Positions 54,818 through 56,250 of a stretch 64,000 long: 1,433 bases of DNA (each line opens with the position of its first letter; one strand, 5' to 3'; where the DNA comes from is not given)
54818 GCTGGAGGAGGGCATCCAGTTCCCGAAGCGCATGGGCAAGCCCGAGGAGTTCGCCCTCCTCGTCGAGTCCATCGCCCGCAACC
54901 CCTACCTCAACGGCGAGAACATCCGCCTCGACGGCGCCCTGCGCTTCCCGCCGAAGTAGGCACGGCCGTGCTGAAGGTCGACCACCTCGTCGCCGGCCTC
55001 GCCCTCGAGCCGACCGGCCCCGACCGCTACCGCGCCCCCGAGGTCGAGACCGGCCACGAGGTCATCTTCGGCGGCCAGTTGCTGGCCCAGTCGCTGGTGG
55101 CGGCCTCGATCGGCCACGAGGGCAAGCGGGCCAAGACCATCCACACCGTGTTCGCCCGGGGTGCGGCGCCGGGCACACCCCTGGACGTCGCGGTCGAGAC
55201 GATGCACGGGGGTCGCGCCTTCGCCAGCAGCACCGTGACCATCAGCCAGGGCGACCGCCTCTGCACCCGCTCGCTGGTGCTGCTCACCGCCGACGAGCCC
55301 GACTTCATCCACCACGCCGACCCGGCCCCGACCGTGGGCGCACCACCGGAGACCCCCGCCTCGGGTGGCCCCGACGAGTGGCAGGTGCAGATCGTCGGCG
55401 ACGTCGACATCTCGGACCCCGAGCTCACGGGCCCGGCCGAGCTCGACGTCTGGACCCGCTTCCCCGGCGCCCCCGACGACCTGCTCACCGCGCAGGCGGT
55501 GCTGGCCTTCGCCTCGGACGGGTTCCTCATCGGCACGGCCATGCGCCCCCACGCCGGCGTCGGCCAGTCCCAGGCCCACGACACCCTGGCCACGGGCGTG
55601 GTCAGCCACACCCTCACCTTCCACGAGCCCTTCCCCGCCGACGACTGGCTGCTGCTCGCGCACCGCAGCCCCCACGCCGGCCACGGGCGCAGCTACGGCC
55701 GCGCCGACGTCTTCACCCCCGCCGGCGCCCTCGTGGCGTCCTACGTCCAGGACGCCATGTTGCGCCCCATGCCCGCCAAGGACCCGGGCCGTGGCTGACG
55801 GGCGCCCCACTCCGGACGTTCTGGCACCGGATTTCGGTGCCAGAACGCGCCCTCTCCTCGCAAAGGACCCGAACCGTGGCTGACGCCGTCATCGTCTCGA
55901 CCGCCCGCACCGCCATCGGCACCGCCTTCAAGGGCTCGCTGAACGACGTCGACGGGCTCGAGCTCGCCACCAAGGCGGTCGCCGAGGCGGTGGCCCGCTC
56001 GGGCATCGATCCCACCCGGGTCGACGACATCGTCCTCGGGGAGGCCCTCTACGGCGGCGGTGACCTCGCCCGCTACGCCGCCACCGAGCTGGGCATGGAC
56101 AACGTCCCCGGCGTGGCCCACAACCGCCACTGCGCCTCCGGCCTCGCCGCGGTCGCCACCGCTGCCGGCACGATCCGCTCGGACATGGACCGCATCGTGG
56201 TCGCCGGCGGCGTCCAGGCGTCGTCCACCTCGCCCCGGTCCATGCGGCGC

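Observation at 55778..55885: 85-bp palindromic insert that duplicates a start/stop-overlap junction and preserves coupling through a 30-codon bridging ORF (MIRU-like)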

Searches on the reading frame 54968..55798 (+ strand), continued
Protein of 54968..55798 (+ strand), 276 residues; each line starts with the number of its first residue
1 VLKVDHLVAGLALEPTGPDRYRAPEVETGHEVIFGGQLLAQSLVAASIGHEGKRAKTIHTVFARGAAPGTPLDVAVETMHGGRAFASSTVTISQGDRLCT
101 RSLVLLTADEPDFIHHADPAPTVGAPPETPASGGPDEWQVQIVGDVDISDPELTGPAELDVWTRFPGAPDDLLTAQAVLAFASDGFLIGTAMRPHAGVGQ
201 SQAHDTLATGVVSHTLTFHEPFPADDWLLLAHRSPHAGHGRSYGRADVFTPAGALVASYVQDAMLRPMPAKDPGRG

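Call 56: find_encoding_contigs(protein=P0006, flank=3000, max_places=10)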
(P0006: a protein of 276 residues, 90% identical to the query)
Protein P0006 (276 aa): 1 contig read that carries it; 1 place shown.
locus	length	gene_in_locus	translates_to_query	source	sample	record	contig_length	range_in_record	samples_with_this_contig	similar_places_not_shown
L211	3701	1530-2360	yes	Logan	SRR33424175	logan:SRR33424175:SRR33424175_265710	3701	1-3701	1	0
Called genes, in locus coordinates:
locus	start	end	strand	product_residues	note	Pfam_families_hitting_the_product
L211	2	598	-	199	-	?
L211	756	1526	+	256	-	PF00106:adh_short, PF08659:KR (faint), PF13561:adh_short_C2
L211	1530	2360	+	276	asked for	PF13622:4HBT_3, PF20789:4HBT_3C, PF02551:Acyl_CoA_thio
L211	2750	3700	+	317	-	?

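Call 57: find_encoding_contigs(protein=P0007, flank=3000, max_places=10)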
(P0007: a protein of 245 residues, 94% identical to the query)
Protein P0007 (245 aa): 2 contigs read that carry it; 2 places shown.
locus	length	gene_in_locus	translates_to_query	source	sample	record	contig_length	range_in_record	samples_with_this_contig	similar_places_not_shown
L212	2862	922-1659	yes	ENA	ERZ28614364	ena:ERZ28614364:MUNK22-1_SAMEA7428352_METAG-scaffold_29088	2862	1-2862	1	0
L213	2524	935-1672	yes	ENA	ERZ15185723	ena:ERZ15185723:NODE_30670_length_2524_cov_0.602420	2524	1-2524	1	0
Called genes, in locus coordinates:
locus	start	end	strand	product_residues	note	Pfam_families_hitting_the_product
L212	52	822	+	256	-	PF00106:adh_short, PF08659:KR (weak), PF13561:adh_short_C2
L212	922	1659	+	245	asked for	PF13622:4HBT_3, PF20789:4HBT_3C, PF02551:Acyl_CoA_thio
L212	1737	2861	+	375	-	?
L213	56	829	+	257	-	PF00106:adh_short, PF08659:KR (weak), PF13561:adh_short_C2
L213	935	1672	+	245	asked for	PF13622:4HBT_3, PF20789:4HBT_3C, PF02551:Acyl_CoA_thio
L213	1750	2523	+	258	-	?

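Call 72: search_protein_families(library=pfam, proteins=[window:54968-55798:+], max_evalue=0.001)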
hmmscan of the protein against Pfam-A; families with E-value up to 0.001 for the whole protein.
window:54968-55798:+ (276 aa): 3 families
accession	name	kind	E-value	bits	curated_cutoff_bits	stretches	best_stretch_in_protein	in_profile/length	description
PF20789.3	4HBT_3C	-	1.8e-19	70.7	24.1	1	127-264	11-139/140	Acyl-CoA thioesterase C-terminal domain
PF02551.21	Acyl_CoA_thio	-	1.4e-13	51.3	21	1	160-261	32-129/132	Acyl-CoA thioesterase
PF13622.12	4HBT_3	-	7.7e-10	39.3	24.3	1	28-105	7-81/83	Acyl-CoA thioesterase N-terminal domain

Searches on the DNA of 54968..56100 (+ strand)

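Call 38: search_rna_families(source=window, start=55500, end=56100, threshold=evalue, max_evalue=10)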
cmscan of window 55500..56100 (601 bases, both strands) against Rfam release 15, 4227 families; matches with E-value up to 10: 6.
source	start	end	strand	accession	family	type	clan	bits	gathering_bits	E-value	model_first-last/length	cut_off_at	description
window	55882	55950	-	RF03207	mir-3960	Gene; miRNA;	-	19.8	73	3.2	1-73/73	no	mir-3960 microRNA precursor family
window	55506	55564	-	RF01275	sR22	Gene; snRNA; snoRNA; CD-box;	-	18.2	40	0.41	1-58/58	no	Small nucleolar RNA sR22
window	55512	55534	-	RF01273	sR34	Gene; snRNA; snoRNA; CD-box;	-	17.9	40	0.89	1-54/54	no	Small nucleolar RNA sR34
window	55510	55535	-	RF02163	sR-tMet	Gene; snRNA; snoRNA; CD-box;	-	16.1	50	6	1-72/72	no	Small nucleolar RNA sR-tMet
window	55744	55804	+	RF00603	SNORD23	Gene; snRNA; snoRNA; CD-box;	-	14.7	64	3.3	1-110/110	no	Small nucleolar RNA SNORD23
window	55514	55534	-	RF01131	sR47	Gene; snRNA; snoRNA; CD-box;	CL00132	13.5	40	1.3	1-55/55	no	Small nucleolar RNA sR47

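Call 93: build_rna_model(alignment_id=A2, structure=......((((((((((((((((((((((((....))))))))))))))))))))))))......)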
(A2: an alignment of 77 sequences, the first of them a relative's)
Model R1 built from alignment A2 (77 sequences, 64 columns); structure: as given.
model positions 64; base pairs 24; branch points 0; effective number of sequences 7.67; information 0.875 bits per position. Calibrated on 0.2 Mb of random sequence (short: E-values are rough).
structure used (alignment columns):
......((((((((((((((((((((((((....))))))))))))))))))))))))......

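Call 94: search_with_rna_model(model_id=R1, source=window, filters=off, max_evalue=10, show_alignments=2)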
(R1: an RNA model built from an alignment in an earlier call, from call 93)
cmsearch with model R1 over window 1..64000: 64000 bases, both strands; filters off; matches with E-value up to 10: 68.
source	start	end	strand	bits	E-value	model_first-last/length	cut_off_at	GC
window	55811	55853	+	36.3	2.4e-08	1-64/64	no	0.65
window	55811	55853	-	33.5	1.5e-07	1-64/64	no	0.65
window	34029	34094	+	11.3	0.41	1-64/64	no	0.77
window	34029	34094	-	11.2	0.44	1-64/64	no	0.77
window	35112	35140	-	10.9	0.52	1-64/64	no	0.76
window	48549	48586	+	10.4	0.75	1-64/64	no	0.76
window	37248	37278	+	10.2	0.82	1-64/64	no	0.68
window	10462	10500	-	10.2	0.84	1-64/64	no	0.72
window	43850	43909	+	10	0.94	1-64/64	no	0.77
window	43850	43909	-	9.9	1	1-64/64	no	0.77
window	37248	37278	-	9.8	1.1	1-64/64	no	0.68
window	10462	10500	+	9.6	1.2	1-64/64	no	0.72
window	35112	35140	+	9.4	1.4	1-64/64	no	0.76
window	57326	57366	-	9.3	1.5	1-64/64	no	0.73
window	23487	23533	-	9.1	1.7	1-64/64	no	0.79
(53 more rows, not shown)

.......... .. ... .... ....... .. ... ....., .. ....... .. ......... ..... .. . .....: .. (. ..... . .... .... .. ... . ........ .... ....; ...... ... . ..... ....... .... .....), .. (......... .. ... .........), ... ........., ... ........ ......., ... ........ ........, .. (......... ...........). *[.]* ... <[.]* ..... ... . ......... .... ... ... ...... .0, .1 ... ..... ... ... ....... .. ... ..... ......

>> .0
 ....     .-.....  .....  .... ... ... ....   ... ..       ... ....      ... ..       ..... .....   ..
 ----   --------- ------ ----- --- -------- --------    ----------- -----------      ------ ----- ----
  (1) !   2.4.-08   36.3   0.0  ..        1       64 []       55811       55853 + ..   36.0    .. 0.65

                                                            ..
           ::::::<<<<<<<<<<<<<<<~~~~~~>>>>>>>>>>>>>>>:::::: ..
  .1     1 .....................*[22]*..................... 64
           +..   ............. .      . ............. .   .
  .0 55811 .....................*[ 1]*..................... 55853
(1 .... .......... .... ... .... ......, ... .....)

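Call 95: search_with_rna_model(model_id=R1, sources=[L009, L010, L011, L012, L013, L014, L015, L016, L017, L018, L019, L020, L021, L022, L023, L024, L025, L026, L027, L028, L029, L030, L031, L032, L033, L034, L035, L036, L037, L038, L039, L040, L041, L042, L043, L044, L045, L046, L047, L048, L049, L050, L051, L052, L053, L054, L055, L056, L057, L058, L059, L060, L061, L062, L063, L064, L065, L066, L067, L068, L069, L070, L071, L072, L073, L074, L075, L076, L077, L078, L079, L080, L081, L082, L083, L084, L085, L086, L087, L088, L002, L211, L212, L215, L217, L209, L214], max_evalue=0.01)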
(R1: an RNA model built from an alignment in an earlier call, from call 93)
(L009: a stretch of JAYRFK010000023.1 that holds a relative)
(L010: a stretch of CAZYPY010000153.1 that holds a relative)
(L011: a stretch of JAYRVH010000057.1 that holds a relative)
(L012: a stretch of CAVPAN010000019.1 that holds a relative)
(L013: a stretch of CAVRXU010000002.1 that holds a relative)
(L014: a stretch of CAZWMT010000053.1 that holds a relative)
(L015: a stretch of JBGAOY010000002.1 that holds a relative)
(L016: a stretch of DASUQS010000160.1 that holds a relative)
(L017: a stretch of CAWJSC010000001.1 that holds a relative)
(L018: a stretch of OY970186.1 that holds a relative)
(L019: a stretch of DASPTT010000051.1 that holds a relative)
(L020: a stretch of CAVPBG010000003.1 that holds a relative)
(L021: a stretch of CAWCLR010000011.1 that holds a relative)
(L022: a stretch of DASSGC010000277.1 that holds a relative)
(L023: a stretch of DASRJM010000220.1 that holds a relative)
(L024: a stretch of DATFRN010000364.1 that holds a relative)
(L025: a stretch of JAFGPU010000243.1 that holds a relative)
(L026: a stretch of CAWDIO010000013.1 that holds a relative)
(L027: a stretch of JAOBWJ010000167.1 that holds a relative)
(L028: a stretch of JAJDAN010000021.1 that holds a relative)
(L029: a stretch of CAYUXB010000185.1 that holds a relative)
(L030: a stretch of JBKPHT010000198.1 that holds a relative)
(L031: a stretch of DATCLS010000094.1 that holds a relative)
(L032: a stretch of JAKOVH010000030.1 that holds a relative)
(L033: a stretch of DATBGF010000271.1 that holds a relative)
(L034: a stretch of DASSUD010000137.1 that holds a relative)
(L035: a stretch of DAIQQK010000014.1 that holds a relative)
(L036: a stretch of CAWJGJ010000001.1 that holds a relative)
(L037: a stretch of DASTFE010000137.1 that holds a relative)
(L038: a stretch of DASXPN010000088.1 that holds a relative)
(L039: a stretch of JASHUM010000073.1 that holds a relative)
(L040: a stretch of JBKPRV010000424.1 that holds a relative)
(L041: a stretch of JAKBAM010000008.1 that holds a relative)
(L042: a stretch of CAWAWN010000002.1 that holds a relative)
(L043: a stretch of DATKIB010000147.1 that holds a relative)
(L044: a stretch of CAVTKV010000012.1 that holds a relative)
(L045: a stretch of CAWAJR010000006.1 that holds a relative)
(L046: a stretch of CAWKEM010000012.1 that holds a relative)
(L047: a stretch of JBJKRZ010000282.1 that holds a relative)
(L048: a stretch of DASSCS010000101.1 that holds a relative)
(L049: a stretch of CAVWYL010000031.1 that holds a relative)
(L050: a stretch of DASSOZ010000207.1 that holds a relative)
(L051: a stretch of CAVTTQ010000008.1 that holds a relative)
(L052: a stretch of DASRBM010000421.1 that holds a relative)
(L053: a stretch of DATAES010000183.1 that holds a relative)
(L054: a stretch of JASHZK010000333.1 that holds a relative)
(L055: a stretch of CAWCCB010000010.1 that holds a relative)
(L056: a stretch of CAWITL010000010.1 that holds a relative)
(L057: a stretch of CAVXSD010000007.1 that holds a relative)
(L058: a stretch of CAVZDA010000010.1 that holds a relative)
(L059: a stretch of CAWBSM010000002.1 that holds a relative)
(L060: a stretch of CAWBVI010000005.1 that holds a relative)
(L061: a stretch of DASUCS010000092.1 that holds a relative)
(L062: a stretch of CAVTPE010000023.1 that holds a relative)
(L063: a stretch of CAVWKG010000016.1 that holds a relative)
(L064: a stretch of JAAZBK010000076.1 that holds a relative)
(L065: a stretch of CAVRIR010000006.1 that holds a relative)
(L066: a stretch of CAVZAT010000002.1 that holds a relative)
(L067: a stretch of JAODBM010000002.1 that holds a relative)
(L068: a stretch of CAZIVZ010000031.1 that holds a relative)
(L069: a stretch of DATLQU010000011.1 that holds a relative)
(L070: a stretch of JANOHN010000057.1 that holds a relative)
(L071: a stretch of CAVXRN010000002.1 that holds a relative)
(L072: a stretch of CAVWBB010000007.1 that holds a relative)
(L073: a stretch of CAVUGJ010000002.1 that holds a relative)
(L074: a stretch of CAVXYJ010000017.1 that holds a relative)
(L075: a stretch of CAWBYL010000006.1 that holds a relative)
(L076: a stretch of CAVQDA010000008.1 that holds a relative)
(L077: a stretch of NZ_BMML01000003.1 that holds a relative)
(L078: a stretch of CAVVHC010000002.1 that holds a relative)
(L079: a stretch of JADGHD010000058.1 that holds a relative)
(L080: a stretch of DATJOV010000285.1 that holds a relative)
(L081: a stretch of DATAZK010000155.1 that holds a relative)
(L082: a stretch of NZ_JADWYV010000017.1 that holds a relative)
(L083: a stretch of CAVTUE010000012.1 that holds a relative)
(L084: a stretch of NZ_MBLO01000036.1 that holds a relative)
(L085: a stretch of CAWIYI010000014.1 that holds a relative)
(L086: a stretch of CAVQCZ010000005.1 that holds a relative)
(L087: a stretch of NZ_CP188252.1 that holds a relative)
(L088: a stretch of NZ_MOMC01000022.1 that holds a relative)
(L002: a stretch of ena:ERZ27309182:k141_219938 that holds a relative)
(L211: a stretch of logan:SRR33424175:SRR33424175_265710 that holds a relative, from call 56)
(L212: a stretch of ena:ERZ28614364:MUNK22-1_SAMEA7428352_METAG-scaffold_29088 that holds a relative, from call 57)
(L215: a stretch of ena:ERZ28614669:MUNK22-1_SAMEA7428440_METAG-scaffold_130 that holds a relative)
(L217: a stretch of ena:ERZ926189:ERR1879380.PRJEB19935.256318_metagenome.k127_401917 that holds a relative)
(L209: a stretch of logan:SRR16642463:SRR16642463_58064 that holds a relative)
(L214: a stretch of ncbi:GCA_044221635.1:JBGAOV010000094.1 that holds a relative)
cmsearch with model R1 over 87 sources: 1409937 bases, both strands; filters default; matches with E-value up to 0.01: 19.
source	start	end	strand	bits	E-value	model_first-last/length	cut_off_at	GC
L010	3321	3384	+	71.6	3.4e-17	1-64/64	no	0.66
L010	3321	3384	-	70.3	8.3e-17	1-64/64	no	0.66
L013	17772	17835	-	66.7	8.8e-16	1-64/64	no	0.61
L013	17772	17835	+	66.3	1.2e-15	1-64/64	no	0.61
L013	3466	3529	+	64.6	3.7e-15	1-64/64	no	0.64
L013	3466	3529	-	63.1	9.5e-15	1-64/64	no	0.64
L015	12372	12435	-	55.6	1.4e-12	1-64/64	no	0.66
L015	12372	12435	+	54.5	2.9e-12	1-64/64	no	0.66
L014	13538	13601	-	49.5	8.1e-11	1-64/64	no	0.61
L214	2360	2423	+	48.3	1.9e-10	1-64/64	no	0.64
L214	2360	2423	-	48.1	2.1e-10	1-64/64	no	0.64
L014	1385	1448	+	47.1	4.1e-10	1-64/64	no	0.69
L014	1385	1448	-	46.7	5.3e-10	1-64/64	no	0.69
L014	13538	13601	+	46.5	6e-10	1-64/64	no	0.61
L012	15420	15483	-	45.5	1.1e-09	1-64/64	no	0.62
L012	15420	15483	+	45.1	1.6e-09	1-64/64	no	0.62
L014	6575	6638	+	31.6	1.2e-05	1-64/64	no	0.64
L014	6575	6638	-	31.3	1.4e-05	1-64/64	no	0.64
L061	7393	7461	+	21.8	0.0084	1-64/64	no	0.67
